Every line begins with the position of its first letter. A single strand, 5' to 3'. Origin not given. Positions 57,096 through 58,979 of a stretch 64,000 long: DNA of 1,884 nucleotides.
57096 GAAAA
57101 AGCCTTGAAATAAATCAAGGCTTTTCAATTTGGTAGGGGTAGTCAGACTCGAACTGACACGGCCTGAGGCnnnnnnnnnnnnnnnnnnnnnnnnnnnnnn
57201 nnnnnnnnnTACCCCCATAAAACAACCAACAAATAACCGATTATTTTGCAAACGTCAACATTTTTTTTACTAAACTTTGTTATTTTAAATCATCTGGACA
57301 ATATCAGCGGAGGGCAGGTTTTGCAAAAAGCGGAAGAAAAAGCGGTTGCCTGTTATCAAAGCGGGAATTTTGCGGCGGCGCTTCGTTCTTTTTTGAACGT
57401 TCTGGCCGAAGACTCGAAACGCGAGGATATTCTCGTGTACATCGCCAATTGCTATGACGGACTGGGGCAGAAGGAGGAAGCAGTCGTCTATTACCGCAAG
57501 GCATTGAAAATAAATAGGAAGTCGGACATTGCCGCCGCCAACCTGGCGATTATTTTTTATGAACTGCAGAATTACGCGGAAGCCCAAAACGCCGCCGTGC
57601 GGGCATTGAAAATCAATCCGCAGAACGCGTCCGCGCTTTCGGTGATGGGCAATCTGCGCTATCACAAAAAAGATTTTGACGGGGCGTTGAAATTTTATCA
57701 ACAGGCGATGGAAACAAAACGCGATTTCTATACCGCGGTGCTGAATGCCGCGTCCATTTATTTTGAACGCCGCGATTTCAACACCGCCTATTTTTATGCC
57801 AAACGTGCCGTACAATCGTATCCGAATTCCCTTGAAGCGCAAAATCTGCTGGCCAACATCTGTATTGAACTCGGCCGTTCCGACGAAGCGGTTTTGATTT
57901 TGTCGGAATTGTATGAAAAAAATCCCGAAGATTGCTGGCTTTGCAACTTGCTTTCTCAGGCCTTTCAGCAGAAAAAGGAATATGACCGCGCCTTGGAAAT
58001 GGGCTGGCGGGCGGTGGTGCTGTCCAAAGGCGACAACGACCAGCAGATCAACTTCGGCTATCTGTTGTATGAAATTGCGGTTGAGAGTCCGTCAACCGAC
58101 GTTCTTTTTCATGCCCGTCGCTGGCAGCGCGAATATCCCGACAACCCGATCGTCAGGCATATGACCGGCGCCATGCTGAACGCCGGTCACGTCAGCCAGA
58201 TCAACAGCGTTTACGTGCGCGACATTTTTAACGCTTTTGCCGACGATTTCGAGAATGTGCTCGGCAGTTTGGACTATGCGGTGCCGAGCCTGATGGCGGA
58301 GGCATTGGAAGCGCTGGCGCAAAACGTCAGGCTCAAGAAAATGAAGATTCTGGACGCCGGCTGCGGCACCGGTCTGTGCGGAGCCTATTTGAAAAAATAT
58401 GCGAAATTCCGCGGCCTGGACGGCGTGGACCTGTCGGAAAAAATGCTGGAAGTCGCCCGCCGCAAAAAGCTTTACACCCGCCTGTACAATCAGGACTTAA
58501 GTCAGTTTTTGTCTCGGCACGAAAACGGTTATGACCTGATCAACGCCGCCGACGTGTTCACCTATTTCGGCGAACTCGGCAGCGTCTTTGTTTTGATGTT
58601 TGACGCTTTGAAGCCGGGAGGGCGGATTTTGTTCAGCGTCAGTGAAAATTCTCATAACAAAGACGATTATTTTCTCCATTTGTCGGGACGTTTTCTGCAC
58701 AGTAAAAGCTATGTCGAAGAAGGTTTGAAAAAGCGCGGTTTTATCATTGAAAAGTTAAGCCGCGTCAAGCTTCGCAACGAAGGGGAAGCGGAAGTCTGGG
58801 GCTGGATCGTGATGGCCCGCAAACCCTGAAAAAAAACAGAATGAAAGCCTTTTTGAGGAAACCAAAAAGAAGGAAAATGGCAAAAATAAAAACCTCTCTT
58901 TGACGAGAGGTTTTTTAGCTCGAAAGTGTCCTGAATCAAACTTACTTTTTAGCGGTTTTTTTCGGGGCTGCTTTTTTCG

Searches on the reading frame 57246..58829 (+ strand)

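Call 8: search_protein_families(library=ncbifam, proteins=[window:57246-58829:+], max_evalue=0.00001)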
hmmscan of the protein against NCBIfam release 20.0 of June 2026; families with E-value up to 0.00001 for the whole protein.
window:57246-58829:+ (527 aa): 26 families (the best 25 are shown)
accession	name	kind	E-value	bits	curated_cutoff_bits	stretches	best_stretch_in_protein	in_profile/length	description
TIGR02917.1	PEP_TPR_lipo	equivalog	1.5e-27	95.9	312.2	1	33-251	166-384/899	XrtA/PEP-CTERM system TPR-repeat protein PrsT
NF040959.1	MamA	equivalog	7.6e-18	64.7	200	1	31-188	42-199/204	magnetosome protein MamA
TIGR02521.1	type_IV_pilW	equivalog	3.8e-14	52.8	154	1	31-213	36-220/234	type IV pilus biogenesis/stability protein PilW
TIGR02072.1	BioC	equivalog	6.1e-14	52.4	184.95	1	354-465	23-134/244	malonyl-ACP O-methyltransferase BioC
NF033758.1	gliding_GltE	equivalog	1.7e-11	43.8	225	1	27-198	121-292/411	adventurous gliding motility TPR repeat lipoprotein GltE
NF033920.0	C39_PA2778_fam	equivalog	2.3e-11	43.6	150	0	31-125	161-255/255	PA2778 family cysteine peptidase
TIGR02021.1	BchM-ChlM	equivalog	7.3e-10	38.6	158.9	1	348-445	39-135/218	magnesium protoporphyrin IX methyltransferase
TIGR02552.1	LcrH_SycD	equivalog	1e-09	38.3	104.8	1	26-128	18-120/136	SycD/LcrH family type III secretion system chaperone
TIGR01983.1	UbiG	equivalog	1.7e-09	37.3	102.95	1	359-465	44-153/228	bifunctional 2-polyprenyl-6-hydroxyphenol methylase/3-demethylubiquinol 3-O-methyltransferase UbiG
NF002463.0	PRK01683.1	equivalog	1.9e-09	37.5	297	1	353-473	20-138/258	trans-aconitate 2-methyltransferase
NF045667.1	MTase_DVU1556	equivalog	2.1e-09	37.2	155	1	358-464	16-120/213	DVU_1556 family methyltransferase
NF052400.1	M48_BAM_BepA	equivalog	2.4e-09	36.5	570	1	76-214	287-427/483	beta-barrel assembly-enhancing protease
NF008757.0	PRK11788.1-5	equivalog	8.3e-09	35.1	363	0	33-193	114-280/388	lipopolysaccharide assembly protein LapB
NF033762.1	social_mot_Tgl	equivalog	1e-08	34.9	225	1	72-228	43-202/252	social motility TPR repeat lipoprotein Tgl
NF043040.1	corrin_prot_MT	hypoth_equivalog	2e-08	33.9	180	1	352-462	29-146/216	corrinoid protein-associated methyltransferase CpaM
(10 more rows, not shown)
